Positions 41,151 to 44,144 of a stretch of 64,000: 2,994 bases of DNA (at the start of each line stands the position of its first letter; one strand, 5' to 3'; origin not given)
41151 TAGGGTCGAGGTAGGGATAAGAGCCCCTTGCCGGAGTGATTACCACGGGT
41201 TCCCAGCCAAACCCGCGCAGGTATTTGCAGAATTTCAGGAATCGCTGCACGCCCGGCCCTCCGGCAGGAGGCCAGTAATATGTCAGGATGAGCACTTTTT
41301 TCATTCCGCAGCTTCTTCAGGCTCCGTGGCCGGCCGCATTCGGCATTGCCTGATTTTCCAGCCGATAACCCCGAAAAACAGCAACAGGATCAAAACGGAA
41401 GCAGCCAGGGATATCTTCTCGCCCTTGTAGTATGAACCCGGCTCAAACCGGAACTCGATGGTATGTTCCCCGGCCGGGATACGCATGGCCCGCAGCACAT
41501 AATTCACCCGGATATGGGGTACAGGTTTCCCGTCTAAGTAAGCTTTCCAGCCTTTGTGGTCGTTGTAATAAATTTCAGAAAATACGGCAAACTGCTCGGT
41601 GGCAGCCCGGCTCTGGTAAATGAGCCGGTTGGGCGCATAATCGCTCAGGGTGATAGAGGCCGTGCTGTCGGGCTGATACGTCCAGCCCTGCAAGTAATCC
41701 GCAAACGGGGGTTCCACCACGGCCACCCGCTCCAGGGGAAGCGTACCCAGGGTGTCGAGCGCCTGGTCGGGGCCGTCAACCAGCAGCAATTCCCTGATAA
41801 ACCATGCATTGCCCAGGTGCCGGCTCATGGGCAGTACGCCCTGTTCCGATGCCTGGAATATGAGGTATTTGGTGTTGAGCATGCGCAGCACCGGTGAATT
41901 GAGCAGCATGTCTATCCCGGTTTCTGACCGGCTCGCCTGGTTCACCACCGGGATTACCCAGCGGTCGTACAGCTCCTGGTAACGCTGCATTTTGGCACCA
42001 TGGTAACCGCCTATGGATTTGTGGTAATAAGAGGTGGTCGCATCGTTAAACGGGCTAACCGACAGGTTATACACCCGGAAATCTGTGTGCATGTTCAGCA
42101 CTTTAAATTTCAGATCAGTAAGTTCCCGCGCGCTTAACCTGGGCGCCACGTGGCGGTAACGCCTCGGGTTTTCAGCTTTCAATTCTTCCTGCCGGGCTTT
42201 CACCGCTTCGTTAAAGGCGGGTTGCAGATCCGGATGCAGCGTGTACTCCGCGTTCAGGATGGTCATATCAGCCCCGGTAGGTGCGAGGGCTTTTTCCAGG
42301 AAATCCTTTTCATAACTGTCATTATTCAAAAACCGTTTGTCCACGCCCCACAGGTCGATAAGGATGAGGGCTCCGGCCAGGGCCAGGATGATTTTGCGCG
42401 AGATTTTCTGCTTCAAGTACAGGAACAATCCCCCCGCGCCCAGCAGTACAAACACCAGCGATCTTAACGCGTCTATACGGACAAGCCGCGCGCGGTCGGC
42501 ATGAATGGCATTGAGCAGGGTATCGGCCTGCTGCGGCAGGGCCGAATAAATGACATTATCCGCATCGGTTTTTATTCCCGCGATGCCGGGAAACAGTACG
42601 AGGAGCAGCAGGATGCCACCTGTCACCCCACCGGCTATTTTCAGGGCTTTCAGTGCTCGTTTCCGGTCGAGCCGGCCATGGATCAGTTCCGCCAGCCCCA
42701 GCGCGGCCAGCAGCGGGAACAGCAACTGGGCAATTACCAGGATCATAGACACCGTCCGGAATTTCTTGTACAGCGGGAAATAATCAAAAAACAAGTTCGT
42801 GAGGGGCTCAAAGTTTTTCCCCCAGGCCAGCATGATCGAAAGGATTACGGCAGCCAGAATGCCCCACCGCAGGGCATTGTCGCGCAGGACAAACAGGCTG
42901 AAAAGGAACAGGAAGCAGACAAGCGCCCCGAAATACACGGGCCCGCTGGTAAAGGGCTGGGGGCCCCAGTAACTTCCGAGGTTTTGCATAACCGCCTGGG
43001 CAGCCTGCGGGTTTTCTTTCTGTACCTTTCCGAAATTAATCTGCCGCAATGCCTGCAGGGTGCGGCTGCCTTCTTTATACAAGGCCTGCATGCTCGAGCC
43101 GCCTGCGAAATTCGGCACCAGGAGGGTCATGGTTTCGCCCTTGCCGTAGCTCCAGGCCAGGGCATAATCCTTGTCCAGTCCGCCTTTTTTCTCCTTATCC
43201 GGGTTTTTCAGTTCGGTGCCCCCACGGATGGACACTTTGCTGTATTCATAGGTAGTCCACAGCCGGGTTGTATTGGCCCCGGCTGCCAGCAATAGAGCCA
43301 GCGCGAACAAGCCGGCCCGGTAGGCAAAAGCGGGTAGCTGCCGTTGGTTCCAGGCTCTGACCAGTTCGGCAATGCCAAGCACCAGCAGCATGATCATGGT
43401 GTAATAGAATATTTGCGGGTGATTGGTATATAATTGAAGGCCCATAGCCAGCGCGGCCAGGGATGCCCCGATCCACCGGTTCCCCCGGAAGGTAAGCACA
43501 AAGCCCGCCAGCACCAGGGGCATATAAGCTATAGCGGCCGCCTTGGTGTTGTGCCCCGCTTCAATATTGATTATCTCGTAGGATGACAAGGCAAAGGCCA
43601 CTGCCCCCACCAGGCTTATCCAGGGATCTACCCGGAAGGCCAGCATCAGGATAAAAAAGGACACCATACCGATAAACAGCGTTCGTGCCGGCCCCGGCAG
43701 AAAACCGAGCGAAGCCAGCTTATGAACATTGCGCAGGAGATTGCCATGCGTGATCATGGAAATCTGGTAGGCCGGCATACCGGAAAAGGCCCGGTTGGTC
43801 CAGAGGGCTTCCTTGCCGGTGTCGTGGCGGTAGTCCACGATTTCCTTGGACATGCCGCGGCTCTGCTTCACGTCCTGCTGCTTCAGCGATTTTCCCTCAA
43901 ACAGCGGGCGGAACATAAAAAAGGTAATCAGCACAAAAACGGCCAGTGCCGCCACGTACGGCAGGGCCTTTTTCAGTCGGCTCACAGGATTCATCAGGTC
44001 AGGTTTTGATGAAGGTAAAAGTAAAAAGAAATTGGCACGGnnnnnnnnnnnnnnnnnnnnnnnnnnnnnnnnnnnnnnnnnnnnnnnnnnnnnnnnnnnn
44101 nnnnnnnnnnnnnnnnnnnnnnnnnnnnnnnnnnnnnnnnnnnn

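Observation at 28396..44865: Strand-mosaic glycan-modification locus wrapped around a giant T9SS cargo gene: candidate cargo-dedicated glycosylation/sulfation system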

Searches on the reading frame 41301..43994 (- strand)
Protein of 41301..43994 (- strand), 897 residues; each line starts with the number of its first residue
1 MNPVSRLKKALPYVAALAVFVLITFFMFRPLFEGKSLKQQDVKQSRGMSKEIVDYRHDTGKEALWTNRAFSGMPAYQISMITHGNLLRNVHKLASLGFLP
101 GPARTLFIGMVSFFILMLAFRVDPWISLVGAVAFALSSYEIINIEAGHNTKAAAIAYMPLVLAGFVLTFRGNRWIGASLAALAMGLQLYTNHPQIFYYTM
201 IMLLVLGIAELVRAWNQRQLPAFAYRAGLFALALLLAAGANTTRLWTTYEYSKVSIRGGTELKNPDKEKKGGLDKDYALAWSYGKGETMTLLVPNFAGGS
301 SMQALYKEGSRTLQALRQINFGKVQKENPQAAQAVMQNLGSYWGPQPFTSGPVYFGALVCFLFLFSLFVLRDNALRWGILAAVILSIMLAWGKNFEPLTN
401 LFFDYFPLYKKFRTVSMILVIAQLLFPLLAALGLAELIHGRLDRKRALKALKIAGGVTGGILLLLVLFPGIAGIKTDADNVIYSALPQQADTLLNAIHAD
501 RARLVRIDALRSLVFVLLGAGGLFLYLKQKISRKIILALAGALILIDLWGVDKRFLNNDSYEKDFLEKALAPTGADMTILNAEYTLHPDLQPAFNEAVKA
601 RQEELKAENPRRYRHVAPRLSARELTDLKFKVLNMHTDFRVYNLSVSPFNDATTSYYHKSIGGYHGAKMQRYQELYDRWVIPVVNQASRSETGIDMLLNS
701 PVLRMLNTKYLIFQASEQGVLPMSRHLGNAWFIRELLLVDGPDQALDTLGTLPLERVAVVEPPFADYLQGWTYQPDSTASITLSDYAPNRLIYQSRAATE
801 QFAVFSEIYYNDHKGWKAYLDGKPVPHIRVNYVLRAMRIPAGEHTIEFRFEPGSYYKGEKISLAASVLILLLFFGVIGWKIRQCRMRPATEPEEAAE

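Call 3: search_protein_families(library=pfam, proteins=[window:41301-43994:-], max_evalue=0.01)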
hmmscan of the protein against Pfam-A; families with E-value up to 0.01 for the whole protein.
window:41301-43994:- (897 aa): 3 families
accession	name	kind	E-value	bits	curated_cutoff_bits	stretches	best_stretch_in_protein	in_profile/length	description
PF09586.16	YfhO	-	1.2e-07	31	28.5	1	813-859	786-832/835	Bacterial membrane protein YfhO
PF20176.3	DUF6541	-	2.5e-05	23.2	29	1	149-247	237-339/646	Family of unknown function (DUF6541)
PF11992.13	TgpA_N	-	0.0051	16.3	30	1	108-242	3-146/333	TgpA N-terminal domain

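Call 4: search_protein_families(library=ncbifam, proteins=[window:41301-43994:-], max_evalue=0.01)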
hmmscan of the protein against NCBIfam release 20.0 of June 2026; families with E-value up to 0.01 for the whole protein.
window:41301-43994:- (897 aa): 2 families
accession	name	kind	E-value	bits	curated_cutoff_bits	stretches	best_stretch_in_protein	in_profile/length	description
NF047590.1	GlcsyltransPgfM2Strep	equivalog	7.8e-05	21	1500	1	804-870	810-874/884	glycosyltransferase PgfM2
NF047589.1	GlcsyltransPgfM1Strep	equivalog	0.00016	19.8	1400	1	807-872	887-950/955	glycosyltransferase PgfM1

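Call 37: search_protein_families(library=pfam, alignment_id=A2, max_evalue=0.01)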
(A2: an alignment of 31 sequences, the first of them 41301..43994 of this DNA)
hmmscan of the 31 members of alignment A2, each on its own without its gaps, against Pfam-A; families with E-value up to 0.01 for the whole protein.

A. member 1, window:41301-43994:- (897 aa): 3 families
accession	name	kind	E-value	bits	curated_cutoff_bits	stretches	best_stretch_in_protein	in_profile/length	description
PF09586.16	YfhO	-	1.2e-07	31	28.5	1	813-859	786-832/835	Bacterial membrane protein YfhO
PF20176.3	DUF6541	-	2.5e-05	23.2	29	1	149-247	237-339/646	Family of unknown function (DUF6541)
PF11992.13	TgpA_N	-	0.0051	16.3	30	1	108-242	3-146/333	TgpA N-terminal domain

B. families by the number of members that match (of 31 scanned): 8 families
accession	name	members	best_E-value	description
PF09586.16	YfhO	31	3.8e-18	Bacterial membrane protein YfhO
PF20176.3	DUF6541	3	2.5e-05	Family of unknown function (DUF6541)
PF11992.13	TgpA_N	2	0.00046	TgpA N-terminal domain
PF03699.18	UPF0182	1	0.0012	Uncharacterised protein family (UPF0182)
PF01757.29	Acyl_transf_3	1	0.0016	Acyltransferase domain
PF20599.3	DUF6796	1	0.0039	Family of unknown function (DUF6796)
PF08552.16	Kei1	1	0.0077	Inositolphosphorylceramide synthase subunit Kei1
PF00498.31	FHA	1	0.0078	FHA domain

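Call 38: search_solved_structures(query=A2, max_evalue=1)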
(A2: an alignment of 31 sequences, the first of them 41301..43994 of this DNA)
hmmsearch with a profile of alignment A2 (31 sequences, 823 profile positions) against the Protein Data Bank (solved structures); distinct sequences matched with E-value up to 1: 1.
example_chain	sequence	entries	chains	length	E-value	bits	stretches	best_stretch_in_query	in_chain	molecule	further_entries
4a1f_A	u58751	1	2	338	0.62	11.1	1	413-495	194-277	REPLICATIVE DNA HELICASE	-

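Call 52: find_homologous_proteins(query=window:41301-43994:-)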
Query window:41301-43994:- (897 aa): 5814 proteins with E <= 0.001 among 8000 candidates; the best 120 are listed.
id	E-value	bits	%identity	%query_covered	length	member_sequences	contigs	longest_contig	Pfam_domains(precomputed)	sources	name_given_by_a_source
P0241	0.0e+0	2027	100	100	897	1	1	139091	PF09586.17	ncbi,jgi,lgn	-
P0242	0.0e+0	1338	65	98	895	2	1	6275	PF09586.17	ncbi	-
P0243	0.0e+0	1326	67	95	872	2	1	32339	PF09586.17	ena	-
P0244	4.8e-225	768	44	98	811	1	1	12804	PF09586.17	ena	-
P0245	5.4e-224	764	46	95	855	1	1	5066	PF09586.17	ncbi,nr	ncbi:MAG: hypothetical protein JKX73_01960 [Flavobacteriales bacterium]|nr:hypothetical protein [Fla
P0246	6.9e-223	761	45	98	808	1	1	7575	PF09586.17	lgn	-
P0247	6.5e-222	757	46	98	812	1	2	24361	PF09586.17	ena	-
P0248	1.5e-221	756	44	96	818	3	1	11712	PF09586.17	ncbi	-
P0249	6.2e-221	754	45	95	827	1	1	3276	PF09586.17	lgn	-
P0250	7.1e-221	754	45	98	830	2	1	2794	PF09586.17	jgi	jgi:hypothetical protein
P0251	1.2e-220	753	44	98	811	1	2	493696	PF09586.17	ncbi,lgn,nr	ncbi:MAG: YfhO family protein [Bacteroidales bacterium]|nr:YfhO family protein [Bacteroidales bacter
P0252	1.3e-220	753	45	96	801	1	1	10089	PF09586.17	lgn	-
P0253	1.9e-220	753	44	95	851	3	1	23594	PF09586.17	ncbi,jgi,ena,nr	ncbi:MAG: hypothetical protein DRJ01_01690 [Bacteroidetes bacterium]|nr:MAG: hypothetical protein DR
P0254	5.4e-220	751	44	95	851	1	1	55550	PF09586.17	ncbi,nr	ncbi:MAG: YfhO family protein [Bacteroidetes bacterium]|nr:YfhO family protein [Bacteroidota bacteri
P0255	5.8e-220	751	43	98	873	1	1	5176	PF09586.17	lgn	-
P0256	3.3e-219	748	45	98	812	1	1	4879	PF09586.17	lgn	-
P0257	1.4e-218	746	44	96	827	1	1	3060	PF09586.17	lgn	-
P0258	4.7e-218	745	45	96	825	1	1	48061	PF09586.17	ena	-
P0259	7.3e-217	741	43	95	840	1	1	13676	PF09586.17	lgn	-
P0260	8.1e-217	741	44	95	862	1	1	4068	PF09586.17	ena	-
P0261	1.8e-216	739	45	95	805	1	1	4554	PF09586.17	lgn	-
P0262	7.1e-215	734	44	99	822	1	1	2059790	PF09586.17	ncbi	ncbi:MAG: YfhO family protein [Lentimicrobium sp.]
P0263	8.6e-215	734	44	96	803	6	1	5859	PF09586.17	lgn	-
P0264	8.9e-215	734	43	95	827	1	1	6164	PF09586.17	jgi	jgi:hypothetical protein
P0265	1.1e-214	733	43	95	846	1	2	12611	PF09586.17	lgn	-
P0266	2.5e-214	732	45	98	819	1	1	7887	PF09586.17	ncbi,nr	ncbi:MAG: hypothetical protein D6707_11645 [Bacteroidetes bacterium]|nr:MAG: hypothetical protein D6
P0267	2.8e-214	732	44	97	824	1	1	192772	PF09586.17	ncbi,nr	ncbi:MAG: YfhO family protein [Bacteroidetes bacterium]|nr:YfhO family protein [Bacteroidota bacteri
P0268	4.2e-214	732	44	95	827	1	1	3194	PF09586.17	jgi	jgi:hypothetical protein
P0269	5.0e-214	731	44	97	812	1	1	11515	PF09586.17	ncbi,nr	ncbi:MAG: YfhO family protein [Bacteroidales bacterium]|nr:YfhO family protein [Bacteroidales bacter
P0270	6.6e-214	731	44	95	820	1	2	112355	PF09586.17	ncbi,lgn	-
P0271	1.1e-213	730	44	99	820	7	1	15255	PF09586.17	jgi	jgi:hypothetical protein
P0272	1.3e-213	730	44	97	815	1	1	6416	PF09586.17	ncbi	ncbi:MAG: YfhO family protein [Bacteroidota bacterium]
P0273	2.4e-213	729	44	96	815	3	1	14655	PF09586.17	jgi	jgi:hypothetical protein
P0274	3.3e-213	729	44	96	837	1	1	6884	PF09586.17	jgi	jgi:hypothetical protein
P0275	3.7e-213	728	44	98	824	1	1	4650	PF09586.17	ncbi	-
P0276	4.2e-213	728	42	95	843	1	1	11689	PF09586.17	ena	-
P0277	4.3e-213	728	45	95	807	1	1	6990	PF09586.17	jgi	jgi:hypothetical protein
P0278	6.5e-213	728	44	97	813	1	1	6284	PF09586.17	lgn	-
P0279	7.0e-213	727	42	95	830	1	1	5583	PF09586.17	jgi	jgi:hypothetical protein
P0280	1.2e-212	727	43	95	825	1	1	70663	PF09586.17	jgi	-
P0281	1.7e-212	726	44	98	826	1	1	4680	PF09586.17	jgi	jgi:hypothetical protein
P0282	2.1e-212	726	43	98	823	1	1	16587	PF09586.17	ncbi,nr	ncbi:MAG: hypothetical protein KJ607_08665 [Bacteroidetes bacterium]|nr:hypothetical protein [Bacter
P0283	2.2e-212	726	43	96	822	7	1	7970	PF09586.17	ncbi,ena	-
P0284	2.2e-212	726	43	95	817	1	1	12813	PF09586.17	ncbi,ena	-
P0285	3.0e-212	725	44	98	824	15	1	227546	PF09586.17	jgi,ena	jgi:MFS family permease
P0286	3.4e-212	725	45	98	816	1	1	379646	PF09586.17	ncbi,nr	ncbi:MAG: YfhO family protein [Bacteroidales bacterium]|nr:YfhO family protein [Bacteroidales bacter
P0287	4.4e-212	725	44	98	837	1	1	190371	PF09586.17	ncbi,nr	ncbi:MAG: YfhO family protein [Bacteroidales bacterium]|nr:YfhO family protein [Bacteroidales bacter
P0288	5.0e-212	725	45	98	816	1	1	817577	PF09586.17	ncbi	-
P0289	5.4e-212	725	42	98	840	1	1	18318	PF09586.17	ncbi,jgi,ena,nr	ncbi:MAG: YfhO family protein [Bacteroidetes bacterium]|nr:YfhO family protein [Bacteroidota bacteri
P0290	6.4e-212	724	44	98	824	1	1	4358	PF09586.17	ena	-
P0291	1.1e-211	724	44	96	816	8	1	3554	PF09586.17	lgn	-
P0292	1.1e-211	724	43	96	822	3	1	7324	PF09586.17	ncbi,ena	-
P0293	1.2e-211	723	44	97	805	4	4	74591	PF09586.17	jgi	jgi:hypothetical protein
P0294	1.6e-211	723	44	95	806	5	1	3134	PF09586.17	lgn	-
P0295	1.8e-211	723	43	95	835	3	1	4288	PF09586.17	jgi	-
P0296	2.0e-211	723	43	95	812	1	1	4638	PF09586.17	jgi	jgi:hypothetical protein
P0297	2.0e-211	723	42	96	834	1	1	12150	PF09586.17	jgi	-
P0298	2.2e-211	723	43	95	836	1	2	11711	PF09586.17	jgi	jgi:hypothetical protein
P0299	2.5e-211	722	44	98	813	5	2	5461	PF09586.17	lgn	-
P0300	3.5e-211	722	41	100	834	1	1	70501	PF09586.17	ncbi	-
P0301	3.7e-211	722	43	96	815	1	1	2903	PF09586.17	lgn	-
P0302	4.6e-211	721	42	100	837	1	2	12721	PF09586.17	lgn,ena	-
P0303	7.0e-211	721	43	100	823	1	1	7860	PF09586.17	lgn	-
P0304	7.4e-211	721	43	95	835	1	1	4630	PF09586.17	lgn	-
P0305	1.1e-210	720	42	98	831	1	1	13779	PF09586.17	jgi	-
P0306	1.1e-210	720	42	95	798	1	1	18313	PF09586.17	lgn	-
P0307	1.2e-210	720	43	96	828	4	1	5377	PF09586.17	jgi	-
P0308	1.7e-210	720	44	95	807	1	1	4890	PF09586.17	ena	-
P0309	1.8e-210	720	44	97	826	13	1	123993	PF09586.17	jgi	-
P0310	2.0e-210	719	44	95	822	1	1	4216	PF09586.17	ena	-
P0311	2.3e-210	719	44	98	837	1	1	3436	PF09586.17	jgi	jgi:hypothetical protein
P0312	2.9e-210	719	44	95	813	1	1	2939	PF09586.17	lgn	-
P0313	4.2e-210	718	43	99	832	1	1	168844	PF09586.17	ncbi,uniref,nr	ncbi:YfhO family protein [Pontibacter sp. 172403-2]|uniref:YfhO family protein n=1 Tax=Pontibacter r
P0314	7.3e-210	717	43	96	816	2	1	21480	PF09586.17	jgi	jgi:hypothetical protein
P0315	7.7e-210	717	43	96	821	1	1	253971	PF09586.17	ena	-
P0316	1.1e-209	717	43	99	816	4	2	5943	PF09586.17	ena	-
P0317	1.1e-209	717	44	96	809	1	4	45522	PF09586.17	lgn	-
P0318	1.6e-209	716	45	97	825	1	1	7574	PF09586.17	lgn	-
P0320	2.2e-209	716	43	99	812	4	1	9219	PF09586.17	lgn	-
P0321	2.3e-209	716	43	99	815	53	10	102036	PF09586.17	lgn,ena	-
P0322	2.3e-209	716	43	96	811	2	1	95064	PF09586.17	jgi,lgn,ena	-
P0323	2.9e-209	716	43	98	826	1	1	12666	PF09586.17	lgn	-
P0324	3.7e-209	715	43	98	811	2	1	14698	PF09586.17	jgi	jgi:hypothetical protein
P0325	4.5e-209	715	43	97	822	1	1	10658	PF09586.17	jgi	jgi:hypothetical protein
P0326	4.7e-209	715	44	96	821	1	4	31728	PF09586.17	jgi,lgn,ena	jgi:hypothetical protein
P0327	5.8e-209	715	44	98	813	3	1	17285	PF09586.17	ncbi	-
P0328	6.3e-209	714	44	95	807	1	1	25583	PF09586.17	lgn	-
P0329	7.7e-209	714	41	98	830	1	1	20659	PF09586.17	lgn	-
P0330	8.0e-209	714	43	95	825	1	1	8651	PF09586.17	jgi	jgi:hypothetical protein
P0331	8.7e-209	714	44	95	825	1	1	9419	PF09586.17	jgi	-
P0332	9.1e-209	714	43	98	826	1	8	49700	PF09586.17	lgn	-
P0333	9.8e-209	714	43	99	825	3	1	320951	PF09586.17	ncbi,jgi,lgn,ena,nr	ncbi:MAG: YfhO family protein [Bacteroidales bacterium]|nr:YfhO family protein [Bacteroidales bacter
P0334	1.1e-208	714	44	95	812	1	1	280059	PF09586.17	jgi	jgi:hypothetical protein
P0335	1.3e-208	713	44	97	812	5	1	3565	PF09586.17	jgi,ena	-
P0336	1.3e-208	713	42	95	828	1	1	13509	PF09586.17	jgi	jgi:hypothetical protein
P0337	1.6e-208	713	42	100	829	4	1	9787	PF09586.17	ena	-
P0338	1.7e-208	713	43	98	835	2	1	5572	PF09586.17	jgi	-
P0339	2.1e-208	713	43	98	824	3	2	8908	PF09586.17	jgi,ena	jgi:hypothetical protein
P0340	3.4e-208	712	42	95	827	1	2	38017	PF09586.17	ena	-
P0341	3.6e-208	712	44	97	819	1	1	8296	PF09586.17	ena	-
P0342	3.7e-208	712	44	96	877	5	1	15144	PF09586.17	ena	-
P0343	4.0e-208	712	42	99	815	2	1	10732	PF09586.17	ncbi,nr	ncbi:MAG: YfhO family protein [Bacteroidota bacterium]|nr:YfhO family protein [Bacteroidota bacteriu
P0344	4.4e-208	712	43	98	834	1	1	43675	PF09586.17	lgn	-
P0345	5.1e-208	711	43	97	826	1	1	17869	PF09586.17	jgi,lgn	jgi:hypothetical protein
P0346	5.1e-208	711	44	97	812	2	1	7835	PF09586.17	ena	-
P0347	5.5e-208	711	43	98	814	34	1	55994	PF09586.17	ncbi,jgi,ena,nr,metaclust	ncbi:MAG: hypothetical protein A2X08_17785 [Bacteroidetes bacterium GWA2_32_17]|nr:MAG: hypothetical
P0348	5.9e-208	711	43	96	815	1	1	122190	PF09586.17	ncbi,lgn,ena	-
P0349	6.4e-208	711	43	98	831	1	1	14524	PF09586.17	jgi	jgi:hypothetical protein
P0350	6.5e-208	711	42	98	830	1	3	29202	PF09586.17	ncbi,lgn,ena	-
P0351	6.7e-208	711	44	96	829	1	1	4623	PF09586.17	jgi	jgi:hypothetical protein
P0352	6.8e-208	711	43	96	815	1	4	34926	PF09586.17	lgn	-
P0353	6.8e-208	711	41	99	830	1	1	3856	PF09586.17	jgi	jgi:MFS family permease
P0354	8.3e-208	711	44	97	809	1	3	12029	PF09586.17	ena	-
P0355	9.2e-208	711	42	95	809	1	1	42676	PF09586.17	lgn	-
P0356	1.0e-207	710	41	98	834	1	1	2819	PF09586.17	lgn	-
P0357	1.1e-207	710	43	99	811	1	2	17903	PF09586.17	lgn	-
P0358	1.1e-207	710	41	100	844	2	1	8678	PF09586.17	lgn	-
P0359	1.2e-207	710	42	100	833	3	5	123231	PF09586.17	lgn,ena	-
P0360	1.2e-207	710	44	95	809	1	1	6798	PF09586.17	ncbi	-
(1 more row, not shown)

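Call 55: find_encoding_contigs(protein=P0313, flank=8000, max_places=1)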
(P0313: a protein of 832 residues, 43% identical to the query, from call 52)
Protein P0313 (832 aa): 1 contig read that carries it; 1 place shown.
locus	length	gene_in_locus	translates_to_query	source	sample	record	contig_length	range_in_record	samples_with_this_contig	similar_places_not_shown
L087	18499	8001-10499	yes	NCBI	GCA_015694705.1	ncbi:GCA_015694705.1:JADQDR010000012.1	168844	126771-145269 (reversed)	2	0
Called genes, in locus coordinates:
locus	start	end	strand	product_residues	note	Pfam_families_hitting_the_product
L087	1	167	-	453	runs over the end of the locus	PF01553:Acyltransferase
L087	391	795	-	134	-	-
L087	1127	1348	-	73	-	-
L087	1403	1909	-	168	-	-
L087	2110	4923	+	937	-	PF25596:CPSase_L_D1, PF02786:CPSase_L_D2, PF02655:ATP-grasp_3 (faint), PF02787:CPSase_L_D3, PF25596:CPSase_L_D1, PF02786:CPSase_L_D2, PF02222:ATP-grasp, PF07478:Dala_Dala_lig_C (weak), +2 more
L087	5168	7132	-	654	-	PF00884:Sulfatase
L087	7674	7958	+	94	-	PF16118:DUF4834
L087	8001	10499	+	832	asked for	PF09586:YfhO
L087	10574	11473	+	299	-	PF00291:PALP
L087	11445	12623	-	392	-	-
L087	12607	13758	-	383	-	-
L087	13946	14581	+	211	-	PF14014:DUF4230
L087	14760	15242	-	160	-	PF21982:RecX_HTH1, PF02631:RecX_HTH2, PF21981:RecX_HTH3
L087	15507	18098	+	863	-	PF13620:CarboxypepD_reg, PF13715:CarbopepD_reg_2, PF18939:DUF5686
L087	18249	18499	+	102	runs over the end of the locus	-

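Call 56: find_encoding_contigs(protein=P0262, flank=8000, max_places=1)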
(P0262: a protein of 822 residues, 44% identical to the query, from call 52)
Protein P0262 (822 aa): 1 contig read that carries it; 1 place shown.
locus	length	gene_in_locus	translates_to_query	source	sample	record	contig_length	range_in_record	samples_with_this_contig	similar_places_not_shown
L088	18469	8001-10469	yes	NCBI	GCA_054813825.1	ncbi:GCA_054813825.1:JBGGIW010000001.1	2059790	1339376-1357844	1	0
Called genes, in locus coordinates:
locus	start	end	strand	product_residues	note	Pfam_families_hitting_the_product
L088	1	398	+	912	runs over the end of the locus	-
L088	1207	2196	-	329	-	PF01832:Glucosaminidase, PF01476:LysM (faint)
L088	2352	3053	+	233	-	PF00072:Response_reg, PF00486:Trans_reg_C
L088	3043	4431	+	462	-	PF00672:HAMP, PF00512:HisKA, PF02518:HATPase_c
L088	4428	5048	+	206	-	PF02527:GidB, PF13847:Methyltransf_31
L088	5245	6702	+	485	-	PF01546:Peptidase_M20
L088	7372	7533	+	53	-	PF00468:Ribosomal_L34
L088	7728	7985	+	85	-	PF16118:DUF4834 (faint)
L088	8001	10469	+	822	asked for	PF09586:YfhO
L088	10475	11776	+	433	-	PF13579:Glyco_trans_4_4, PF13439:Glyco_transf_4 (weak), PF13692:Glyco_trans_1_4 (faint)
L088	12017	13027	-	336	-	PF01210:NAD_Gly3P_dh_N, PF02558:ApbA, PF07479:NAD_Gly3P_dh_C, PF20618:GPD_NAD_C_bact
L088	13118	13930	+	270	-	PF02348:CTP_transf_3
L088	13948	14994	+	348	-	PF03102:NeuB, PF08666:SAF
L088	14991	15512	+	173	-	PF00702:Hydrolase (weak), PF08282:Hydrolase_3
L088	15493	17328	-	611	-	PF04464:Glyphos_transf (weak)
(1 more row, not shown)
